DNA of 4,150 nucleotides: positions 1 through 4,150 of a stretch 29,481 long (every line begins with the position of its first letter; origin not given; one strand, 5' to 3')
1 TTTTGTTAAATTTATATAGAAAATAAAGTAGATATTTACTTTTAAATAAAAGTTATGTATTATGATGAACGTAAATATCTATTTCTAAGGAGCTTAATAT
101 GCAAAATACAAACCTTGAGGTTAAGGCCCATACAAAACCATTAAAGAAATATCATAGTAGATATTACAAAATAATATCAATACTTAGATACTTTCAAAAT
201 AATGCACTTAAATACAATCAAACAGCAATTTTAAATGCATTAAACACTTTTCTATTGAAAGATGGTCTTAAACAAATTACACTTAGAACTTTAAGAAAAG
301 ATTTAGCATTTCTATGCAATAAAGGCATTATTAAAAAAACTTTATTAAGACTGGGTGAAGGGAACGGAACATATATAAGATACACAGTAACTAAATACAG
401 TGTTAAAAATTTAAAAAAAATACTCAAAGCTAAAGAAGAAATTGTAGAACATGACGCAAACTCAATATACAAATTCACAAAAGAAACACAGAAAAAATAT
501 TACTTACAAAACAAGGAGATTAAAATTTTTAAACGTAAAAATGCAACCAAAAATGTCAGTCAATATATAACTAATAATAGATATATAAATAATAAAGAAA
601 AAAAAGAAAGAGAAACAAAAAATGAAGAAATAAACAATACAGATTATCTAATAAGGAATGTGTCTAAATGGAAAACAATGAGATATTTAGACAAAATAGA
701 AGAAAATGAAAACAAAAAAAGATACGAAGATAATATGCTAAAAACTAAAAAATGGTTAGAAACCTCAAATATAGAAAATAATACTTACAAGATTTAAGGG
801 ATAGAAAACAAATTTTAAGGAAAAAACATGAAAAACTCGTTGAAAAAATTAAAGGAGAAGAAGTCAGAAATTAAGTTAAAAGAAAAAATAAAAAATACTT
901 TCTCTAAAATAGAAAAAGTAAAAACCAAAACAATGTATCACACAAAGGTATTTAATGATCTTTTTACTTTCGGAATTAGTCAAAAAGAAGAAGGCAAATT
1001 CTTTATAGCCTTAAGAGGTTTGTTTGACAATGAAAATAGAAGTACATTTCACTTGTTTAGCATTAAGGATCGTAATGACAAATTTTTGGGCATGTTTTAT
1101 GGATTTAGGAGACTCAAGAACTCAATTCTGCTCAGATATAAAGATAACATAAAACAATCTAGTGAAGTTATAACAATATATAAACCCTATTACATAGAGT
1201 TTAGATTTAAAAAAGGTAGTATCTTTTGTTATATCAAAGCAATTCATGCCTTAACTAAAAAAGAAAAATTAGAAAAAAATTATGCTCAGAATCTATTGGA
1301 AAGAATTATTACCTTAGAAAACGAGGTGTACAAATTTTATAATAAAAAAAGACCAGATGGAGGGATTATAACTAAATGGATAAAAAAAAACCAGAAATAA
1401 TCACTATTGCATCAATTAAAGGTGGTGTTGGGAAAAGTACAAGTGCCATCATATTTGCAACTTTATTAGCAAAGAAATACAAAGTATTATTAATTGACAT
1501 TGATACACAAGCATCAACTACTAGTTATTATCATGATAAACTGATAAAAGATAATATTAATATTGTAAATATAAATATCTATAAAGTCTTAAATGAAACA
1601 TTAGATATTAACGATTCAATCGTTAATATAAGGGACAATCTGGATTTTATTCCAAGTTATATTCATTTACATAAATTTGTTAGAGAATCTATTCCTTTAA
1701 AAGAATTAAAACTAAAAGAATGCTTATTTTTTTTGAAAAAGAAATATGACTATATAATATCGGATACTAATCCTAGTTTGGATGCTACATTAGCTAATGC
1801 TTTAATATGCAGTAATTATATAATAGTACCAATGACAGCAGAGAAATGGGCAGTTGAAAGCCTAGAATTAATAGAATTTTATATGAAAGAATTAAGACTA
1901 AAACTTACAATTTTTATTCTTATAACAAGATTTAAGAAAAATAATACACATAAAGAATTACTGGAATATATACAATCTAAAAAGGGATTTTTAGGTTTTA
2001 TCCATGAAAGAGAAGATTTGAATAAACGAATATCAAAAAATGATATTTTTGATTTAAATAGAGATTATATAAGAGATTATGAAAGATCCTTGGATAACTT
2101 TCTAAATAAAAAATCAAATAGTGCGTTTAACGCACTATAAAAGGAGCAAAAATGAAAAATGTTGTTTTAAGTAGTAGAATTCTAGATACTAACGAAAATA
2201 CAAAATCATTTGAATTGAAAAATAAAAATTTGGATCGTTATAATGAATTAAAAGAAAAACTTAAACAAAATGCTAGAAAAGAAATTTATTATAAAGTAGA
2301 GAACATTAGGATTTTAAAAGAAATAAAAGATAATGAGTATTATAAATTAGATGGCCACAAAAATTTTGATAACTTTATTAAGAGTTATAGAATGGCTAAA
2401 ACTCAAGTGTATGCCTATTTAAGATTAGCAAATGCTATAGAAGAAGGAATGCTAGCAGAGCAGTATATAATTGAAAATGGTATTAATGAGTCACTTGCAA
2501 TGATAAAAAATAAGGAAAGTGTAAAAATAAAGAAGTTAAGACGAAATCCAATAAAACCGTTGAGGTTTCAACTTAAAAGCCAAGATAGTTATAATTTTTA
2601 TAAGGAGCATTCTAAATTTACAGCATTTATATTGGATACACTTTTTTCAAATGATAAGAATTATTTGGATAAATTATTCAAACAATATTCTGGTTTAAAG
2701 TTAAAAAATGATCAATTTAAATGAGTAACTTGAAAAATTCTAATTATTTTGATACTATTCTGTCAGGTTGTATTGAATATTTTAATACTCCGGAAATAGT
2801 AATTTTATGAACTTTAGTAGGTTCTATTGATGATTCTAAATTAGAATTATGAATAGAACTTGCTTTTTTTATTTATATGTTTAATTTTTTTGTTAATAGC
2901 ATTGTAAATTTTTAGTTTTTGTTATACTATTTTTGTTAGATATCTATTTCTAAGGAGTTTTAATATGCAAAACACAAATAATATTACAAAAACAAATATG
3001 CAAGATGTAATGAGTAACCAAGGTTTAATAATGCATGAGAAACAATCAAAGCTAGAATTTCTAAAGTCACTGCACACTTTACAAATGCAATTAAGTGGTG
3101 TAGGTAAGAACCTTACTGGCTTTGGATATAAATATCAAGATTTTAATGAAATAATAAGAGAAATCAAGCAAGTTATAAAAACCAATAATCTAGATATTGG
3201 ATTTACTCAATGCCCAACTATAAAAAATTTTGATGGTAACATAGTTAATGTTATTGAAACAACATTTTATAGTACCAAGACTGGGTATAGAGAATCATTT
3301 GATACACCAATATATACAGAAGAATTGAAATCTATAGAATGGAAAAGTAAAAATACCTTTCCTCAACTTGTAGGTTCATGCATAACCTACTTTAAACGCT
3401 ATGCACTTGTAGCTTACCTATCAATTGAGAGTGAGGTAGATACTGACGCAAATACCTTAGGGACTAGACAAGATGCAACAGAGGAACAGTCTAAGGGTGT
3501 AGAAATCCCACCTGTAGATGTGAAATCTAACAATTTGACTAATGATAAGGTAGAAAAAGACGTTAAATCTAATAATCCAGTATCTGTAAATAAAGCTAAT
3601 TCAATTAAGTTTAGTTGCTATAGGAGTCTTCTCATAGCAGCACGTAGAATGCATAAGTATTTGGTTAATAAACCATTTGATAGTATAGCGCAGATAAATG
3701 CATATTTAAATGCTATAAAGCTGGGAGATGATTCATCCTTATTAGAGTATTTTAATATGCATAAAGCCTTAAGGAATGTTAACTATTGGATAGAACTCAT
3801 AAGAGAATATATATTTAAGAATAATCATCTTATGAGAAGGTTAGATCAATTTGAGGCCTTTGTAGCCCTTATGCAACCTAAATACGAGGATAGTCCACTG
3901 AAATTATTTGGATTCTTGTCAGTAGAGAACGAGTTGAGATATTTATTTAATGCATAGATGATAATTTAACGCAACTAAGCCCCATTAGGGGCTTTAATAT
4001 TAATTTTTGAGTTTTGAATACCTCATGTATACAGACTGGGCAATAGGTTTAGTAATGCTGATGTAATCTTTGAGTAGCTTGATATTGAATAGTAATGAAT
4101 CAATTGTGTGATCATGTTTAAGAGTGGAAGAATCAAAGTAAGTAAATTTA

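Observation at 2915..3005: Shared 5' cassette (palindromic operator-like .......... + RBS + first about 12 codons) in front of three unrelated genes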

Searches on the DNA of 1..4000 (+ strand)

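Call 9: search_dna_similar(query=window:1-4000:+, collection=plasmids, mode=near, max_rows=30)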
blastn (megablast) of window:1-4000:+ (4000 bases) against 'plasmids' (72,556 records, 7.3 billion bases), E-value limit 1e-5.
Records with a match: 226; places in all: 306; records where one place covers at least 80% of the query: 13.
Best place of each record, by identity: >=99% 1; 95-99% 36; 90-95% 13; 80-90% 97; 60-80% 79.
By first word of the organism name: Borrelia 218; Borreliella 7; Candidatus 1.
By predicted mobility (MOB-suite, as given by PLSDB): non-mobilizable 226.
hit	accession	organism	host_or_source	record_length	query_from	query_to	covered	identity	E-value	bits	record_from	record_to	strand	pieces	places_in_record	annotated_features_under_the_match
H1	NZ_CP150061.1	Borrelia miyamotoi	Ixodes scapularis,whole organism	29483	99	4000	98%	99.9%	0e+0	7182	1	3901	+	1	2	ERF family protein | ParA family protein | plasmid maintenance protein | DUF226 domain-containing protein | chromosome replication/partitioning protein | and 1 other names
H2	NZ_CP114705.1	Borrelia miyamotoi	Ixodes persulcatus,Ixodes persulcatus ...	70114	1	4000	100%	92.7%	0e+0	5782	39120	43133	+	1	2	ParA family protein | plasmid maintenance protein | DUF226 domain-containing protein | chromosome replication/partitioning protein | ERF family protein | and 1 other names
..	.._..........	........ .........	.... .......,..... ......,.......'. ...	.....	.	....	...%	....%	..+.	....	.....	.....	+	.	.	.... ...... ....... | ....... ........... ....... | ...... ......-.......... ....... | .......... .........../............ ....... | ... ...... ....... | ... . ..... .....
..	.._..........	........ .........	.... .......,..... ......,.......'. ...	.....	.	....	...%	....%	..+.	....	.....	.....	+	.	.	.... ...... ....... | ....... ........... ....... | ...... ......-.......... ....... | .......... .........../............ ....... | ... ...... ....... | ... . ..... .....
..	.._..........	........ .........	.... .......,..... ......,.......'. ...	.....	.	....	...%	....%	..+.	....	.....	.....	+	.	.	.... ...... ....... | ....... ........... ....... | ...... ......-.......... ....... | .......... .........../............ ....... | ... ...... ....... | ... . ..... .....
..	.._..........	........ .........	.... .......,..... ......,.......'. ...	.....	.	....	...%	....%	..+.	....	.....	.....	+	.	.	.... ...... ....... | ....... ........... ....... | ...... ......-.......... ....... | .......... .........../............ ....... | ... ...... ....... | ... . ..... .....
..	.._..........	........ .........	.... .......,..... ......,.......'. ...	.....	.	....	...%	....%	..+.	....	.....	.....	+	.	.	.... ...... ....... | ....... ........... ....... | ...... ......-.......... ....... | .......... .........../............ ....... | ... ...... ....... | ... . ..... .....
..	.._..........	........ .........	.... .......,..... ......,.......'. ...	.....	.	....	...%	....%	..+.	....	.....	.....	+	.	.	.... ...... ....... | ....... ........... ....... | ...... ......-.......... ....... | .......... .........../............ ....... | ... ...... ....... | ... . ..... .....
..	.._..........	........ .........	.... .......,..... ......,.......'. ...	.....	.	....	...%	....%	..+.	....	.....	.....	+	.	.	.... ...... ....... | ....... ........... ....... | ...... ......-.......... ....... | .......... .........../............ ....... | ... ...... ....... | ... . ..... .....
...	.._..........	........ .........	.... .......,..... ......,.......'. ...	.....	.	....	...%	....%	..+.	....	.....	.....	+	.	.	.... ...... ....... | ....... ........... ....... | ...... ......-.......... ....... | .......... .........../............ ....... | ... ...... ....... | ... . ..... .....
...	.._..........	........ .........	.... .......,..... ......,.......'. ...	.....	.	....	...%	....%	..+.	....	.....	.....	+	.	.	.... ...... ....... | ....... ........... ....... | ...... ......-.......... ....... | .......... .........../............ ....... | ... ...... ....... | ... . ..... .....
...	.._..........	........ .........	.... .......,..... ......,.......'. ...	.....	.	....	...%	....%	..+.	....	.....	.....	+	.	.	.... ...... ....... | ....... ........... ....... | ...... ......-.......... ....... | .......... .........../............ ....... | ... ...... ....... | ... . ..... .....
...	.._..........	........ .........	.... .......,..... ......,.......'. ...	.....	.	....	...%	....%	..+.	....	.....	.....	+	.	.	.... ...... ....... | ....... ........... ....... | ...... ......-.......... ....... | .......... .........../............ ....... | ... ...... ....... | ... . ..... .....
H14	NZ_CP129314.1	Borrelia turicatae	Ornithdoros turicata,whole ...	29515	99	3001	70%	88.0%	0e+0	3270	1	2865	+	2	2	ParA family protein | plasmid maintenance protein | DUF226 domain-containing protein | chromosome replication/partitioning protein | ERF family protein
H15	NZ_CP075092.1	Borrelia coriaceae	Ornithodoros coriaceus,tick tissue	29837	15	2885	72%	83.1%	0e+0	2588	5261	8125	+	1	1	ParA family protein | plasmid maintenance protein | DUF226 domain-containing protein | chromosome replication/partitioning protein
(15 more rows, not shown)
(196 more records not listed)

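Call 20: search_dna_similar(query=window:2900-3005:+, collection=plasmids, mode=distant, max_rows=60, rows=spread, max_evalue=0.01)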
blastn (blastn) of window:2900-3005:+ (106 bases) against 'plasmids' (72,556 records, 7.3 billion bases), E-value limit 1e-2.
Records with a match: 114; places in all: 221; records where one place covers at least 80% of the query: 66.
Best place of each record, by identity: >=99% 1; 95-99% 3; 90-95% 51; 80-90% 1; 60-80% 58.
By first word of the organism name: Borrelia 114.
By predicted mobility (MOB-suite, as given by PLSDB): non-mobilizable 114.
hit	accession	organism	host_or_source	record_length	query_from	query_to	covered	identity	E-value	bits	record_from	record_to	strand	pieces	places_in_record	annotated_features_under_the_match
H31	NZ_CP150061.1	Borrelia miyamotoi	Ixodes scapularis,whole organism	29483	1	106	100%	100.0%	6e-47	192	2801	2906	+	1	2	ERF family protein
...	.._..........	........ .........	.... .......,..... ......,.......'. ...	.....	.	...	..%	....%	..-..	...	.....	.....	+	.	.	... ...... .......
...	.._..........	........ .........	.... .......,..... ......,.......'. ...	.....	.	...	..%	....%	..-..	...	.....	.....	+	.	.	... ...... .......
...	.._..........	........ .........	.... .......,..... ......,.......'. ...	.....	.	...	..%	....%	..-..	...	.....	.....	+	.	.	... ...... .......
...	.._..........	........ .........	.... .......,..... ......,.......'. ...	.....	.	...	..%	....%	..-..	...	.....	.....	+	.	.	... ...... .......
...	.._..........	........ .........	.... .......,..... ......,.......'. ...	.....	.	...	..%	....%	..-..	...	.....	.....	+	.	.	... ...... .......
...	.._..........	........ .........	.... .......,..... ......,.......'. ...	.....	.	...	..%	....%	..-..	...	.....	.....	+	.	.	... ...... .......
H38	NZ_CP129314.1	Borrelia turicatae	Ornithdoros turicata,whole ...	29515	3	102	94%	87.0%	5e-23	113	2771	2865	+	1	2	ERF family protein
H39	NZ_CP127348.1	Borrelia miyamotoi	Ixodes ricinus,eggs,eggs of a tick ...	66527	2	104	97%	73.8%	1e-6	59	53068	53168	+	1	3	recombinase RecT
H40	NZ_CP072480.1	Borrelia miyamotoi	Ixodes scapularis,blood of infected ...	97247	3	106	98%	71.0%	5e-4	51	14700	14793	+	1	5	none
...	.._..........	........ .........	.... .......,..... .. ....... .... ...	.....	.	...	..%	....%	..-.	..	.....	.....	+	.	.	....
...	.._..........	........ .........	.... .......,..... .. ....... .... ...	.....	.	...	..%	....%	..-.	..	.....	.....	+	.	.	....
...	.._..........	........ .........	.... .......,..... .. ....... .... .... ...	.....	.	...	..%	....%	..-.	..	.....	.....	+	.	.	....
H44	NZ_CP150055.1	Borrelia miyamotoi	Ixodes scapularis,whole organism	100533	3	106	98%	71.0%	5e-4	51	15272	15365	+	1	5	none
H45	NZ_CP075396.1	Borrelia puertoricensis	Alectorobius puertoricensis,whole ...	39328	3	100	92%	74.0%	5e-4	50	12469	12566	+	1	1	hypothetical protein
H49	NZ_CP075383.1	Borrelia puertoricensis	Alectorobius puertoricensis,whole ...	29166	9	102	89%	75.5%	1e-5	55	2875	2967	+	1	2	ERF family protein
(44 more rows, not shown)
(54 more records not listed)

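Call 105: search_with_rna_model(model_id=R1, source=window, start=2400, end=3200, filters=off, max_evalue=10, show_alignments=2)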
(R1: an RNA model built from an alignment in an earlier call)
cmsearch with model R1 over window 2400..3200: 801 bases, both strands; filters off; matches with E-value up to 10: 15.
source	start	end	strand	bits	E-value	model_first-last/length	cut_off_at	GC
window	2752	2873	+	26.4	0.00057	1-125/125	no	0.24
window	3027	3131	-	8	0.8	1-125/125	no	0.33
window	2526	2603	-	7.6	0.93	1-125/125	no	0.26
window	2456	2500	-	7.4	0.99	1-125/125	no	0.31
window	2819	2861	-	7.3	1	72-113/125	no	0.23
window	2573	2648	+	6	1.7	1-125/125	no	0.24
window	2732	2808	-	5.9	1.8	1-125/125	no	0.22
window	2921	2989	-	5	2.5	1-125/125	no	0.2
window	2890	2929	+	4.3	3.4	1-125/125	no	0.17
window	3132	3158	+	2.5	6.7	1-125/125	no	0.15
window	2465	2497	+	2.5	6.9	1-125/125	no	0.24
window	2996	3020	+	2.1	8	1-125/125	no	0.32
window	2634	2704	-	1.8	8.8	1-125/125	no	0.21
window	2658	2680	+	1.8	9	82-104/125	no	0.17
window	2882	2907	-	1.7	9.2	1-125/125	no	0.15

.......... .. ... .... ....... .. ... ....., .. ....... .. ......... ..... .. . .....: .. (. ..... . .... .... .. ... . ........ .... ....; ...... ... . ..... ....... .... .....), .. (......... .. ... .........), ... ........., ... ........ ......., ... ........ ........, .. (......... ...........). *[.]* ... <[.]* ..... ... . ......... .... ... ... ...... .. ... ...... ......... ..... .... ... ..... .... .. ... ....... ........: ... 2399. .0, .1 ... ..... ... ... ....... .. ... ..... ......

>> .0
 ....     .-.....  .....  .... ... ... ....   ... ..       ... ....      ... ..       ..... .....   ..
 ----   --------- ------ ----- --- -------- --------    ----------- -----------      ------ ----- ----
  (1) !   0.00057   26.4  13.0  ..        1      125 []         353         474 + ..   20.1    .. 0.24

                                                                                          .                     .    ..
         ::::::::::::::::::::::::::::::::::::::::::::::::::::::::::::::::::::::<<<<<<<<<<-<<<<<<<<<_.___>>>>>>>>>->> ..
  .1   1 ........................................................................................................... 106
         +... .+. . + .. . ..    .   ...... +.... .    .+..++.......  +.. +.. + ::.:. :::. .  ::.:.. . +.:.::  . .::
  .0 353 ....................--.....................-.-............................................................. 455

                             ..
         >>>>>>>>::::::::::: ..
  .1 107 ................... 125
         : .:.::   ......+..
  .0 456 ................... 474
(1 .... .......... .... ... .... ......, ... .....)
